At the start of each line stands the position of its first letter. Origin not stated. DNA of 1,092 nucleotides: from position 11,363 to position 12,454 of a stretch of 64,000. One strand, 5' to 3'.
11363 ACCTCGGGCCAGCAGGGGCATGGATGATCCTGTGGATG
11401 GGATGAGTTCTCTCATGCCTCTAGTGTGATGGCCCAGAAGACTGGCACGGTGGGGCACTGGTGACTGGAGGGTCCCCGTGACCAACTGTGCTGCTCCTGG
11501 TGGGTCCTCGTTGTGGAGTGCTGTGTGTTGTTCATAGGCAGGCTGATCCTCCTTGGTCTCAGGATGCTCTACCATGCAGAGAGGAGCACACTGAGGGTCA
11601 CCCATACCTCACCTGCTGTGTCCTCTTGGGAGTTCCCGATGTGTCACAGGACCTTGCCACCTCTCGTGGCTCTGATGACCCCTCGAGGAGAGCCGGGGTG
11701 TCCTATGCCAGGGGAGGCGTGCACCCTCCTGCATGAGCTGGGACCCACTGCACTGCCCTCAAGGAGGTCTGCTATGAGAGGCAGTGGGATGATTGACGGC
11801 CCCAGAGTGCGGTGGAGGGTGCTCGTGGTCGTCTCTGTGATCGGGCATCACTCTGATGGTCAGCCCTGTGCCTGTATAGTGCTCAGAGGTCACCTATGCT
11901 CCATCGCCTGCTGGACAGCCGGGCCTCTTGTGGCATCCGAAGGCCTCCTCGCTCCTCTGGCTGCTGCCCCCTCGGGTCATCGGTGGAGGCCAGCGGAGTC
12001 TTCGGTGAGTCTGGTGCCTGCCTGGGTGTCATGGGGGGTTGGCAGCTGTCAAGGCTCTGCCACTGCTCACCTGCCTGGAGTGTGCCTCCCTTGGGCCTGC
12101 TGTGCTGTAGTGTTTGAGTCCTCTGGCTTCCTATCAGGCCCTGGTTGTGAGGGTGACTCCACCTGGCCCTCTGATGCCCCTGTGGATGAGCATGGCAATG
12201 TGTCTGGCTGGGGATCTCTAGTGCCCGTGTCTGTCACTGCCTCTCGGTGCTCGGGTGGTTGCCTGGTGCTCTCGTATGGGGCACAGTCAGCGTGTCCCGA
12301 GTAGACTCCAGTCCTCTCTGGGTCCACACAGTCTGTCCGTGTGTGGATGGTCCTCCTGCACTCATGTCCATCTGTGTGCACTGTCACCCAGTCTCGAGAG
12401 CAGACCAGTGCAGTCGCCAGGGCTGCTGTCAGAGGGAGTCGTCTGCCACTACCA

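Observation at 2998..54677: Perfect 7.85-kb direct repeats 43.8 kb apart, bracketing the housekeeping gene block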

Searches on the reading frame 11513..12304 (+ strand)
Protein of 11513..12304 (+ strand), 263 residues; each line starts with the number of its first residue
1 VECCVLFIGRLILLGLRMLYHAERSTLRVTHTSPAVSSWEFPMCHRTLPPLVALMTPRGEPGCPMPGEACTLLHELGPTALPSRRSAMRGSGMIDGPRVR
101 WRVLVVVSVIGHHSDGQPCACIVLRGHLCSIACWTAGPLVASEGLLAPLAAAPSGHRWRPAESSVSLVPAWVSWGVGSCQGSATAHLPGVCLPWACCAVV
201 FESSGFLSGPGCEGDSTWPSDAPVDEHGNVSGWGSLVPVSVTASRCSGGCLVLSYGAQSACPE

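Call 10: search_protein_families(library=pfam, proteins=[window:11513-12304:+], max_evalue=0.01)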
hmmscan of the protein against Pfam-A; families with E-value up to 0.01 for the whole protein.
window:11513-12304:+ (263 aa): 0 families
